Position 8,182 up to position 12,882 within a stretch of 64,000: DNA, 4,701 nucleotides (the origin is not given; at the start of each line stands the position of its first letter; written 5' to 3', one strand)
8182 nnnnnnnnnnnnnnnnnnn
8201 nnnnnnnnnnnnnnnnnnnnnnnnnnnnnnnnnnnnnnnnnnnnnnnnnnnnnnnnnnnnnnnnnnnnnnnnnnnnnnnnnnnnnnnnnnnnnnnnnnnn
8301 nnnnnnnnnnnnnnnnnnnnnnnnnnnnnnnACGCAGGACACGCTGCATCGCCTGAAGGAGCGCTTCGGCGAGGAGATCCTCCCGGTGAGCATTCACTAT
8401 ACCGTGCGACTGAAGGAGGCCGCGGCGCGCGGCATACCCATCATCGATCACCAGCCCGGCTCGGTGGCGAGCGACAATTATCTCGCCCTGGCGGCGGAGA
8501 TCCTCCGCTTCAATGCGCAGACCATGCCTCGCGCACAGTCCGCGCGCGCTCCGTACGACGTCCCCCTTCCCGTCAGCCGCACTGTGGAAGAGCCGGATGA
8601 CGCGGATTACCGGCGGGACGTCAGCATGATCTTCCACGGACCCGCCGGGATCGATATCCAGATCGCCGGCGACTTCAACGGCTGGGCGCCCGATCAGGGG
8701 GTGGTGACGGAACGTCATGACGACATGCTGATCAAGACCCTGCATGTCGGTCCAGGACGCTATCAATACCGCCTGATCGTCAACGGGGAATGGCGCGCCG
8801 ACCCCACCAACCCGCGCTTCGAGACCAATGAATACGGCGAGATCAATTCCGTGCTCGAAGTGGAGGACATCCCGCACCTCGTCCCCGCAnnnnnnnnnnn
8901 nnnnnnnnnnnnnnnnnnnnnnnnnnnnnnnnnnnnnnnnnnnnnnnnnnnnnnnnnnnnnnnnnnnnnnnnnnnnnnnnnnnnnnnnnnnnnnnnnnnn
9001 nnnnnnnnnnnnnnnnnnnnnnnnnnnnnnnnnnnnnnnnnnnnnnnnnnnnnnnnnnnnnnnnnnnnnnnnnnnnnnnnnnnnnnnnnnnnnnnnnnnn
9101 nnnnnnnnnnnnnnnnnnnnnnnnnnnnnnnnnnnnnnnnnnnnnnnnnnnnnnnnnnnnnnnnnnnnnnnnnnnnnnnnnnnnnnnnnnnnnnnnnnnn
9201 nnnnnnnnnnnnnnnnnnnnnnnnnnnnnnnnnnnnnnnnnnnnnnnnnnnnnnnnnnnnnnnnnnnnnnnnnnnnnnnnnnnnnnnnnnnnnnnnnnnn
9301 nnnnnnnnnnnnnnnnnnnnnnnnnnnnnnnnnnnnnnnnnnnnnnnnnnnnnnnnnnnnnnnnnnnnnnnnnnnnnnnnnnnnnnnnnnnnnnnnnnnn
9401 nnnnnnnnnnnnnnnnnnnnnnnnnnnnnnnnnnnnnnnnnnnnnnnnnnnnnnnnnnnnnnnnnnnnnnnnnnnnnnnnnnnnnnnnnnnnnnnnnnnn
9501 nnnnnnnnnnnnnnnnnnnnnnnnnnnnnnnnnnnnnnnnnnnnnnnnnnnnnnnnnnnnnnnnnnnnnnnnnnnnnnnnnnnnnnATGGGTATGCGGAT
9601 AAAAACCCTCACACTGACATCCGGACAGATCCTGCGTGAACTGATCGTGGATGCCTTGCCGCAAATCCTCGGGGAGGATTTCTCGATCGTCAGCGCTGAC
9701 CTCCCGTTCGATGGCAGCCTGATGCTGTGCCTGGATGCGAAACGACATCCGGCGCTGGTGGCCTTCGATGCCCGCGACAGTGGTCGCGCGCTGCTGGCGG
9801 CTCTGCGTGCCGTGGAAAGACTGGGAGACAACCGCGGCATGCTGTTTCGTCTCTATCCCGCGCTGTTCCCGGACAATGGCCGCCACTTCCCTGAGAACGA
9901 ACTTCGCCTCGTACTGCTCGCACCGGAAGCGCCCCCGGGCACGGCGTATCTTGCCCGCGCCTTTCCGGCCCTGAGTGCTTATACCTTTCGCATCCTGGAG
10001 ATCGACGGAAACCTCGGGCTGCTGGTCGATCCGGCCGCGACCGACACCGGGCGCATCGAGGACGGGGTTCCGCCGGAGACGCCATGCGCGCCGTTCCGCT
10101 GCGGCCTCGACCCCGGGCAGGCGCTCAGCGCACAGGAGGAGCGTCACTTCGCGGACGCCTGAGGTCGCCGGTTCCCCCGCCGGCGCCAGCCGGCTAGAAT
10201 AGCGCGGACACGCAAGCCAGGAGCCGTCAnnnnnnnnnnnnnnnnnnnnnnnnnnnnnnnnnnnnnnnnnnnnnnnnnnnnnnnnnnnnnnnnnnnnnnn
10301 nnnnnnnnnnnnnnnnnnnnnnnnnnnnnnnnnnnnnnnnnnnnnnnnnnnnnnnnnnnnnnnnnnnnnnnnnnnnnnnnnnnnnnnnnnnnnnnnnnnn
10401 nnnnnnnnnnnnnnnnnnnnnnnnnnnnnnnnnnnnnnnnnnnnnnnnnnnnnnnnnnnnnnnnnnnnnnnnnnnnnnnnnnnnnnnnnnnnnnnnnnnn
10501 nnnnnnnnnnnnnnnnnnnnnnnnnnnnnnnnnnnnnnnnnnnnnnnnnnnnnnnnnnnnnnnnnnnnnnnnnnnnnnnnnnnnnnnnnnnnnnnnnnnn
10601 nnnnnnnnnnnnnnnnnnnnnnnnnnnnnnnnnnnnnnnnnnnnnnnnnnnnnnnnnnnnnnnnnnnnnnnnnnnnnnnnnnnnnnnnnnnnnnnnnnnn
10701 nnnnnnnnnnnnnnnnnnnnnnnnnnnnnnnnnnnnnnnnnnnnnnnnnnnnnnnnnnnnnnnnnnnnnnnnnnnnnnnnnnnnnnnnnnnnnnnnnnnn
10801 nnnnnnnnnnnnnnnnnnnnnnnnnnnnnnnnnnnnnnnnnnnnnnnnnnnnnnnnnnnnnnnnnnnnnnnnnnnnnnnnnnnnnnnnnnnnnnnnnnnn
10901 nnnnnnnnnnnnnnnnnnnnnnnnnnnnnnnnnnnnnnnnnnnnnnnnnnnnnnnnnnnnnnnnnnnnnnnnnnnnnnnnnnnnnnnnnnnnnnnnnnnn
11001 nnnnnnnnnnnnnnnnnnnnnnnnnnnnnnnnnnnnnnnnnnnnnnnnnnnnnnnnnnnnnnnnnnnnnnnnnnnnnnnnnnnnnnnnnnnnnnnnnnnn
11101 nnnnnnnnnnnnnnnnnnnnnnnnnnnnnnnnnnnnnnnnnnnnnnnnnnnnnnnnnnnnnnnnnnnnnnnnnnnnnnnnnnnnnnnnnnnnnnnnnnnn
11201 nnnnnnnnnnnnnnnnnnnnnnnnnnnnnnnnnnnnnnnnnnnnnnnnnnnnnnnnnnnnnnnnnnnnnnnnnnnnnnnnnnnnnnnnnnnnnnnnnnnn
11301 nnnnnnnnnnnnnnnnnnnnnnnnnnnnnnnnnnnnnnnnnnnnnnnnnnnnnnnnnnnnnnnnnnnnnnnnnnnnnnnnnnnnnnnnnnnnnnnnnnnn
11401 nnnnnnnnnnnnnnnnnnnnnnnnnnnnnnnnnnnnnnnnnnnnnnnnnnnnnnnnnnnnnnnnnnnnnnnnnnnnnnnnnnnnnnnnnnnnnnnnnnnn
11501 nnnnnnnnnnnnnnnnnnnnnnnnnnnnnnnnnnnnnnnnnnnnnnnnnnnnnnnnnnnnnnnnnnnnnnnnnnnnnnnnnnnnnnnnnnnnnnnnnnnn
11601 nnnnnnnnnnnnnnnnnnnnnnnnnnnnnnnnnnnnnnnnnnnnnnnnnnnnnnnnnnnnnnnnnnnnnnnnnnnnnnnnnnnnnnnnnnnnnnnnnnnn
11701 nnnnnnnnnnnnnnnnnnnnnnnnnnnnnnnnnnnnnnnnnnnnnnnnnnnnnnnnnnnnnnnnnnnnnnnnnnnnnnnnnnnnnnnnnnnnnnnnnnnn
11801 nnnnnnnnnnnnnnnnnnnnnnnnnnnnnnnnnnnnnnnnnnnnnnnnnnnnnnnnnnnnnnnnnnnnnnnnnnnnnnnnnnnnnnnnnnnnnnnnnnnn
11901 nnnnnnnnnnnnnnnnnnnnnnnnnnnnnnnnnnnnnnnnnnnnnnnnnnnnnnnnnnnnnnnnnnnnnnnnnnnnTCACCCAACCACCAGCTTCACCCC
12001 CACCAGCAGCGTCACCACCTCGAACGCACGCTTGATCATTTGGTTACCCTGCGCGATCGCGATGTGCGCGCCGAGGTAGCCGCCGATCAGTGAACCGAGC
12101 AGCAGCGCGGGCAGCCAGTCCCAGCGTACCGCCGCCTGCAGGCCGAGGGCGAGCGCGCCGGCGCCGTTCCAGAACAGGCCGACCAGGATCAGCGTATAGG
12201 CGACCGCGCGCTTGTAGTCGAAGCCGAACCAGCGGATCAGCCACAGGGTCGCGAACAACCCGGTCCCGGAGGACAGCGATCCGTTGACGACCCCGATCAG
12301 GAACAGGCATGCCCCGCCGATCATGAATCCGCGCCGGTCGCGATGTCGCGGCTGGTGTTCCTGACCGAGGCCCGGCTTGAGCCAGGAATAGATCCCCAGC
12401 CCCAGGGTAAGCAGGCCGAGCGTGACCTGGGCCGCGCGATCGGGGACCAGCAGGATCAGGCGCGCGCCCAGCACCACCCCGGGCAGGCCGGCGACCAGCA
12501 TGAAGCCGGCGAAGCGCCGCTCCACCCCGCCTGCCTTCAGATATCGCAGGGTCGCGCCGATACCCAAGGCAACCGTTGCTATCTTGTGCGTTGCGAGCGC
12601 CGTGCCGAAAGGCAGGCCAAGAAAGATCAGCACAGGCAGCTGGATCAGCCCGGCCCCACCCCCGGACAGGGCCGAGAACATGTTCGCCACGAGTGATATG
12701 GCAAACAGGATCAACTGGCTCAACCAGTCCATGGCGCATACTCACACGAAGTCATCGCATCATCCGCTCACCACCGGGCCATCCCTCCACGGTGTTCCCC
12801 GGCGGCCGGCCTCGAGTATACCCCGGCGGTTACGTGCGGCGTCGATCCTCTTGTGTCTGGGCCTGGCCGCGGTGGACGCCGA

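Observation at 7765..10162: Three-gene translationally coupled operon: ParA-CBM48, a P-loop-less ParA-fold paralogue, and an unknown protein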

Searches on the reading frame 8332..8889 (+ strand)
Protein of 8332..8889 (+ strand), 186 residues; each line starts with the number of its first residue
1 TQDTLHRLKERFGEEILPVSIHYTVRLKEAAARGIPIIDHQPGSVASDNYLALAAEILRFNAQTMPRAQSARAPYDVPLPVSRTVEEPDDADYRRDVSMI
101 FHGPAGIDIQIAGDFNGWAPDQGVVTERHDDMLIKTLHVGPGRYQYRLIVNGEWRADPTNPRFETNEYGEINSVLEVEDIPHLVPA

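Call 20: find_related_loci(query=A3, collection=genome_contigs, flank=6000)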
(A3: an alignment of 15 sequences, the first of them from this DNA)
Query A3 (186 aa) in genome_contigs; peptide patterns used: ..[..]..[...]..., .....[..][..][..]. (x = any residue, [..] = any of these).
599 stretches matched a pattern (row limit reached: there are more); 488 encode a relative of the query (tblastn E <= 1e-3); the best 80 are kept; 80 distinct loci.
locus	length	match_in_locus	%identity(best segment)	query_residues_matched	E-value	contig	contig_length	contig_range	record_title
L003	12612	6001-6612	42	2-182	2e-43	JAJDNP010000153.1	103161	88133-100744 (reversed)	MAG: Gammaproteobacteria bacterium isolate ALSabin.113 k141_3960647, whole genome shotgun sequence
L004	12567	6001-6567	38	1-178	1e-39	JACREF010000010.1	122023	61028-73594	MAG: Gammaproteobacteria bacterium isolate NC_groundwater_1692_Pr3_B-0.1um_59_58 SR-2_scaffold_141_582452, whole genome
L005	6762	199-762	43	1-177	4e-38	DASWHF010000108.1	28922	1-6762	MAG TPA_asm: Acidiferrobacterales bacterium isolate SMAG_U2835 k141_198432, whole genome shotgun sequence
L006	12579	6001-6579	39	1-184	4e-37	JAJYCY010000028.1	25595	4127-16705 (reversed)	MAG: Proteobacteria bacterium isolate BP9.bin79 NODE_3309_length_25595_cov_16.675711, whole genome shotgun sequence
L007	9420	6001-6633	38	1-178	1e-36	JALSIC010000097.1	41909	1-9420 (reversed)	MAG: Gammaproteobacteria bacterium isolate 354-166_metabat2_scaf2bin.012 354-166_scaffold_760_c1, whole genome shotgun s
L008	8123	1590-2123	40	10-181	6e-36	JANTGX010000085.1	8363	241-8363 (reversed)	MAG: Gammaproteobacteria bacterium isolate bin10089 c_000000009913, whole genome shotgun sequence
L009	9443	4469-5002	38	5-179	1e-33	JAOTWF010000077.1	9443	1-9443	MAG: Gammaproteobacteria bacterium isolate 13_May_SF_Bin71 13_May_SF_Bin71_scaffold_6538_c1, whole genome shotgun sequen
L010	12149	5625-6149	38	5-179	7e-30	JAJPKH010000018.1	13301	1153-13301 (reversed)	MAG: Acidiferrobacteraceae bacterium isolate Centralia_MAG_68 k107_1132675, whole genome shotgun sequence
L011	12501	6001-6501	36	1-177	3e-29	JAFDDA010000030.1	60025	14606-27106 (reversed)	MAG: Deltaproteobacteria bacterium isolate Meg19_02_Bin_151 Meg19_02_Bin_151_scaffold_545, whole genome shotgun sequence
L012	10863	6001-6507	35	2-178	6e-29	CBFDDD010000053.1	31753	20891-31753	MAG TPA_asm: uncultured Myxococcales bacterium isolate SRR26215691_binner13_Refined_41 genome assembly, contig: ERZ25073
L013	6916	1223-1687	34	1-177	2e-28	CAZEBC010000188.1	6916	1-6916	MAG TPA_asm: uncultured bacterium isolate binchicken_co107_64 genome assembly, contig: NODE_23058_length_6916_cov_10.221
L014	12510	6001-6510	35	2-182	4e-28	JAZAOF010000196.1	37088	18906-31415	MAG: Myxococcota bacterium isolate XB_MAG98 DB_MAG98_0196, whole genome shotgun sequence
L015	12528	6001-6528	35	2-177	5e-28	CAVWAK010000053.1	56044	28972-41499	MAG: uncultured Gammaproteobacteria bacterium isolate MFD03551.bin.1.74 genome assembly, contig: contig_96232, whole gen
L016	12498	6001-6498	37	1-177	2e-28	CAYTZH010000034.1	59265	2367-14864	MAG TPA_asm: uncultured Spirochaetales bacterium isolate SRP128890_co1_152 genome assembly, contig: NODE_887_length_5926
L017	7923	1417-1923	34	2-177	5e-28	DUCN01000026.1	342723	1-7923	MAG TPA_asm: Myxococcales bacterium isolate UWMA-0330 NODE_16_length_342723_cov_0.188667, whole genome shotgun sequence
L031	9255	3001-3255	53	94-178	1e-26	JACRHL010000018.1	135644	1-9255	MAG: Nitrospirae bacterium isolate NC_groundwater_1776_Pr3_B-0.1um_70_102 SR-2_scaffold_141_2914380, whole genome shotgu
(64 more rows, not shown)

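Call 60: search_protein_families(library=padloc, proteins=[L015:4874-5329:+], max_evalue=0.01)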
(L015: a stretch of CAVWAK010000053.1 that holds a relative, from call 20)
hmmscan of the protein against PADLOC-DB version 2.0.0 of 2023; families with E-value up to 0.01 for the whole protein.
L015:4874-5329:+ (151 aa): 1 family
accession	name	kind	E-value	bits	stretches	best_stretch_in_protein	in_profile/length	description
PDLC04133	mad1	-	3.5e-09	34.8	1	5-55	5-53/60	mads_1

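Call 63: search_protein_families(library=pfam, alignment_id=A6, max_evalue=0.00001)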
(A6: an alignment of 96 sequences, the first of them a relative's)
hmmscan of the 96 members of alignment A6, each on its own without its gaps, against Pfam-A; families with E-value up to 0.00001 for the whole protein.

A. member 1, L011:8052-8768:+ (238 aa): 3 families
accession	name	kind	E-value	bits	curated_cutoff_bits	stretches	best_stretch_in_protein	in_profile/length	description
PF04542.20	Sigma70_r2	-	3.6e-14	52.8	24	1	80-146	1-69/71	Sigma-70 region 2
PF08281.18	Sigma70_r4_2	-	1.2e-13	50.9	25.7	1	188-235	7-54/54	Sigma-70, region 4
PF04545.22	Sigma70_r4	-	5.5e-06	26.2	24.1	0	189-235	2-48/50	Sigma-70, region 4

B. families by the number of members that match (of 96 scanned): 56 families (the first 25 are shown)
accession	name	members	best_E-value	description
PF04542.20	Sigma70_r2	12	1.7e-14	Sigma-70 region 2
PF08281.18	Sigma70_r4_2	12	1.2e-13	Sigma-70, region 4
PF07638.17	Sigma70_ECF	5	6.6e-09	ECF sigma factor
PF07264.17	EI24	4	4.8e-34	Sulfate transporter CysZ/Etoposide-induced protein 2.4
PF13794.12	MiaE_2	4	4.6e-07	tRNA-(MS[2]IO[6]A)-hydroxylase (MiaE)-like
PF03358.20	FMN_red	3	1.3e-32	NADPH-dependent FMN reductase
PF04545.22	Sigma70_r4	3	3.3e-06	Sigma-70, region 4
PF00563.25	EAL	2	1.4e-60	EAL domain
PF00365.25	PFK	2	8.5e-47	Phosphofructokinase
PF00072.30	Response_reg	2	2e-23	Response regulator receiver domain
PF12706.13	Lactamase_B_2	2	2.2e-13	Beta-lactamase superfamily domain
PF01053.26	Cys_Met_Meta_PP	1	1e-130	Cys/Met metabolism PLP-dependent enzyme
PF01019.26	G_glu_transpept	1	2.9e-108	Gamma-glutamyltranspeptidase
PF00749.27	tRNA-synt_1c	1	2.3e-97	tRNA synthetases class I (E and Q), catalytic domain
PF01012.27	ETF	1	1.2e-72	Electron transfer flavoprotein domain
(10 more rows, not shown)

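Call 81: search_protein_families(library=pfam, proteins=[L031:1063-3291:+], max_evalue=0.01)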
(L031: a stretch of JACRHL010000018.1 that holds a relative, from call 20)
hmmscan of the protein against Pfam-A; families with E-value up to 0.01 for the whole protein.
L031:1063-3291:+ (742 aa): 11 families
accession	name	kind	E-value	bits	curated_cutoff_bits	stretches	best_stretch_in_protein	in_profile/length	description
PF13614.12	AAA_31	-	3.9e-55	187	27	1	29-202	1-175/177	AAA domain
PF01656.29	CbiA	-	2.2e-20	73.3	25.4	1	32-254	1-125/125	CobQ/CobB/MinD/ParA nucleotide binding domain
PF06564.18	CBP_BcsQ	-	5.5e-14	52.7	21.3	1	29-272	1-231/234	Cellulose biosynthesis protein BcsQ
PF09140.17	MipZ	-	7.3e-12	45.6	20.7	2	31-69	2-40/262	ATPase MipZ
PF10609.15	ParA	-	1.6e-08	34.7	27.1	1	30-158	4-125/246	NUBPL iron-transfer P-loop NTPase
PF16561.11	AMPK1_CBM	-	2e-07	31.5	26.8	1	658-732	10-81/85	Glycogen recognition site of AMP-activated protein kinase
PF16326.10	ABC_tran_CTD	-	3.3e-05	24.4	32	1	541-573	6-38/69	ABC transporter C-terminal domain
PF00142.24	Fer4_NifH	-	7.4e-05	22.8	25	1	37-104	7-73/271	4Fe-4S iron sulfur cluster binding proteins, NifH/frxC family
PF02374.21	ArsA_ATPase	-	0.0002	21.1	24.3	1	37-68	8-39/305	Anion-transporting ATPase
PF14992.11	TMCO5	-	0.001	18.9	32.2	0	402-447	38-83/280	TMCO5 family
PF07015.17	VirC1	-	0.0047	16.7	24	1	29-67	1-39/231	VirC1 protein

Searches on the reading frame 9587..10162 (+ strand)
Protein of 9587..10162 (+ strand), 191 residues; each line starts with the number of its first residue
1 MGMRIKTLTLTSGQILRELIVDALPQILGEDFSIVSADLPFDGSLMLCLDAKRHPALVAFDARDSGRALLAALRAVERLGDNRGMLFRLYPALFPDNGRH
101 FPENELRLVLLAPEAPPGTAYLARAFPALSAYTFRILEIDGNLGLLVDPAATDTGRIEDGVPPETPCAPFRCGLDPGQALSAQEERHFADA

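Call 3: search_protein_families(library=pfam, proteins=[window:9587-10162:+], max_evalue=0.1)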
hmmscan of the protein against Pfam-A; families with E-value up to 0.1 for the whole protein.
window:9587-10162:+ (191 aa): 0 families

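Call 4: search_protein_families(library=ncbifam, proteins=[window:9587-10162:+], max_evalue=0.1)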
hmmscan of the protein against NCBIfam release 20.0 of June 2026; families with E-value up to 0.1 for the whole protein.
window:9587-10162:+ (191 aa): 0 families

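Call 10: find_homologous_proteins(query=window:9587-10162:+)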
Query window:9587-10162:+ (191 aa): 13 proteins with E <= 0.001 among 1849 candidates.
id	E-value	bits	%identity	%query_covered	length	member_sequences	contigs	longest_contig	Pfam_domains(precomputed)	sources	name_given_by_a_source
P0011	1.4e-120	418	100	100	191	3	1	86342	-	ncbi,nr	ncbi:MAG: hypothetical protein IT488_06215 [Gammaproteobacteria bacterium]|nr:hypothetical protein [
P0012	8.1e-78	279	71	100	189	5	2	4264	-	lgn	-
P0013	3.4e-64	234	58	99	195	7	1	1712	-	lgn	-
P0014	6.4e-64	233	62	100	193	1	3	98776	-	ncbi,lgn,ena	ncbi:MAG: hypothetical protein AB7Q01_01285 [Gammaproteobacteria bacterium]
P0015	8.1e-60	220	57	99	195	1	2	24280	-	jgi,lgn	jgi:hypothetical protein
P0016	1.3e-56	209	56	98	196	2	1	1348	-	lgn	-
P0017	5.4e-54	201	52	100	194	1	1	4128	-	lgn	-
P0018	3.1e-53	198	49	100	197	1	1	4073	-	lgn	-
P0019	3.4e-53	198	52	98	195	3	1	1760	-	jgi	jgi:hypothetical protein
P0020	4.6e-47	178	51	98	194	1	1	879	-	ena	-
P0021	8.9e-47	177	50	98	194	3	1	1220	-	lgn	-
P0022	2.5e-45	173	51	98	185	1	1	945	-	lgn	-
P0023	1.7e-26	111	75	39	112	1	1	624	-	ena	-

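Call 36: predict_structure(alignment_id=A2)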
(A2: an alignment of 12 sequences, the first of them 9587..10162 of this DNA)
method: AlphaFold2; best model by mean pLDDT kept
length: 191 residues; sequences in the alignment: 12
mean_pLDDT: 72.9   pTM: 0.67
mean pLDDT of the five models: 72.9, 55.1, 39.2, 38.1, 38.0
residues with pLDDT >= 90: 26; 70-90: 106; 50-70: 29; < 50: 30
segments of 3 or more residues with pLDDT < 50: 1-10, 153-170
pLDDT, mean of each block of 10 residues (from residue 1): 34 81 90 88 88 90 84 85 80 69 76 79 81 82 80 40 40 55 66 49
secondary structure, 60 per line:
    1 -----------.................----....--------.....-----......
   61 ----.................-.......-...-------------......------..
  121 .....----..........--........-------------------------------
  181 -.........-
elements in order: H12-28 E33-36 E45-49 E55-60 H65-81 H83-89 E107-112 H119-125 E130-139 E142-149 H182-190

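Call 54: search_protein_representatives(alignment_id=A2)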
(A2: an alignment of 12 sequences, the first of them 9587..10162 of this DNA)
Query: 12 sequences, 195 profile positions. Proteins with E-value up to 0.001 (for the whole library): 90; up to 1e-10: 63; up to 1e-30: 15. The best 90 are listed.
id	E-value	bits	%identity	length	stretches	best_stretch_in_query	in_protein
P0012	4.7e-87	306.7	-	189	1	1-195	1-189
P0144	6.0e-65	234.6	-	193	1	1-193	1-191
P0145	1.7e-49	184.2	-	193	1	3-194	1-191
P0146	5.5e-49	182.5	-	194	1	1-194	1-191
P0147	9.6e-49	181.7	-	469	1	2-194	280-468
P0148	1.0e-47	178.4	-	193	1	3-177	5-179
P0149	2.4e-45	170.6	-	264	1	1-194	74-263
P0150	7.7e-44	165.7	-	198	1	2-194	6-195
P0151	1.4e-41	158.3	-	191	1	1-194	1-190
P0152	1.6e-41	158.2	-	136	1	1-138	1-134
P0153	2.7e-41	157.4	-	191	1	1-193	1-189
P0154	2.9e-40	154.0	-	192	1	1-193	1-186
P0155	6.4e-40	152.9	-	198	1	1-194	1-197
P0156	8.8e-39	149.2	-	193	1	1-192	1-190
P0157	1.2e-35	139.0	-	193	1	1-193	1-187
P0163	2.6e-21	92.2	-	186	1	1-194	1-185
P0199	2.7e-12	62.8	-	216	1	3-175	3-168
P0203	6.1e-11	58.3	-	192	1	1-193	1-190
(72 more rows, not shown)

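Call 60: search_protein_families(library=padloc, proteins=[window:9587-10162:+], max_evalue=0.01)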
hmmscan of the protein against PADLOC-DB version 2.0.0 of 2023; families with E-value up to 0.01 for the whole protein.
window:9587-10162:+ (191 aa): 0 families

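Call 75: search_solved_structures(query=A2, max_evalue=10, show_alignments=3)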
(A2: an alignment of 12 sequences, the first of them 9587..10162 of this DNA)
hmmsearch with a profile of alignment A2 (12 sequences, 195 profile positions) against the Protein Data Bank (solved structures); distinct sequences matched with E-value up to 10: 0.

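Call 80: find_encoding_contigs(protein=P0199, flank=4000, max_places=2)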
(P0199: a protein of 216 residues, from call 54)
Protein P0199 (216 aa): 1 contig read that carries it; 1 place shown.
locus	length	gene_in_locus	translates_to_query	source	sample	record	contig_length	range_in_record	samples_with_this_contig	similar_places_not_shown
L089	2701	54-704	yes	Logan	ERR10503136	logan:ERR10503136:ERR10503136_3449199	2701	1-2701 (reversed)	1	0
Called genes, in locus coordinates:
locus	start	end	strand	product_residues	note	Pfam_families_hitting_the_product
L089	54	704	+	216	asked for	-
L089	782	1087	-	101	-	-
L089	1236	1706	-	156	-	PF04073:tRNA_edit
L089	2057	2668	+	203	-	PF08239:SH3_3 (weak)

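Call 82: find_encoding_contigs(protein=P0163, flank=4000, max_places=2)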
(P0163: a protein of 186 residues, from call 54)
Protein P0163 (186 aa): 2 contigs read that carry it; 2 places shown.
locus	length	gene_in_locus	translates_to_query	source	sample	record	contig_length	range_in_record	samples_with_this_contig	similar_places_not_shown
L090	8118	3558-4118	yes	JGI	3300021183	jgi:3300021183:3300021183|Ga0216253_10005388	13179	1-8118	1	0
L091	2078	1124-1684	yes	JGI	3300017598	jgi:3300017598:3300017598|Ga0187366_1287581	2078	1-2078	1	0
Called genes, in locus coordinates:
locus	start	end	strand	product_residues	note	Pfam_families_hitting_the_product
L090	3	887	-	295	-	?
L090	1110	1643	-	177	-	-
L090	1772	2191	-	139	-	PF04828:GFA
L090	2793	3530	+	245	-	-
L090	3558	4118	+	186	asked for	-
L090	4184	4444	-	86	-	PF00076:RRM_1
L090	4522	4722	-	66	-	PF00313:CSD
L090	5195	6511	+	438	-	PF00270:DEAD, PF04851:ResIII, PF00271:Helicase_C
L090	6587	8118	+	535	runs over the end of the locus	PF00005:ABC_tran, PF02463:SMC_N (faint), PF13555:AAA_29 (faint), PF13304:AAA_21 (faint), PF12848:ABC_tran_Xtn, PF00005:ABC_tran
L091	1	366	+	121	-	?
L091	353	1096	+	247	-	-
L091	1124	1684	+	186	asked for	-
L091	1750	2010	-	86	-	PF00076:RRM_1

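Call 83: find_encoding_contigs(protein=P0203, flank=4000, max_places=2)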
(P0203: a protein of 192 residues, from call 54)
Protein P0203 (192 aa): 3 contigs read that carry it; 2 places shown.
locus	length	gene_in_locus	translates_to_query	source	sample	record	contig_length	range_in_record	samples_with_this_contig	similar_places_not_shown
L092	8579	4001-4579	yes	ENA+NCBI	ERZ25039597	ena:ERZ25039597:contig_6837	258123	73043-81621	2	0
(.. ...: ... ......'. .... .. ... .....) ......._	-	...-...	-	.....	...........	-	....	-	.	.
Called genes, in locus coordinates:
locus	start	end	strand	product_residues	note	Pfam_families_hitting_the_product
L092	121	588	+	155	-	PF02635:DsrE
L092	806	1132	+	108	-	PF13442:Cytochrome_CBB3 (weak), PF00034:Cytochrom_C (weak)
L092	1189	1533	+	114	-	PF13442:Cytochrome_CBB3 (weak), PF00034:Cytochrom_C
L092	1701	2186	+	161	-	PF13411:MerR_1, PF00376:MerR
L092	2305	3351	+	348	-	PF00142:Fer4_NifH (weak), PF01656:CbiA, PF06564:CBP_BcsQ, PF09140:MipZ (weak), PF10609:ParA, PF13614:AAA_31, PF16561:AMPK1_CBM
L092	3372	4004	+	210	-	-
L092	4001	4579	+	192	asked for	-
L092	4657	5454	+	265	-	PF00072:Response_reg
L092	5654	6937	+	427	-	PF11700:ATG22, PF07690:MFS_1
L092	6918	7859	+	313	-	PF08238:Sel1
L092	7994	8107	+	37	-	-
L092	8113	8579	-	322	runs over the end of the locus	PF03480:DctP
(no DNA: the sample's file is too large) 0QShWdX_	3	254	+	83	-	?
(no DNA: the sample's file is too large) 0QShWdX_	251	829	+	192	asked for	-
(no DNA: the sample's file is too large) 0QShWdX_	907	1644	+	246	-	?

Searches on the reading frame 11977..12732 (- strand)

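Call 79: search_protein_families(library=ncbifam, proteins=[window:11977-12732:-], max_evalue=0.00001)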
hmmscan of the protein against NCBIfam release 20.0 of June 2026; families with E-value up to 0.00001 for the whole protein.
window:11977-12732:- (251 aa): 1 family
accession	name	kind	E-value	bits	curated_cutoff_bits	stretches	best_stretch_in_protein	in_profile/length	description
NF007909.0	PRK10621.1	equivalog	1e-22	80.7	383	1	7-249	13-251/266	hypothetical protein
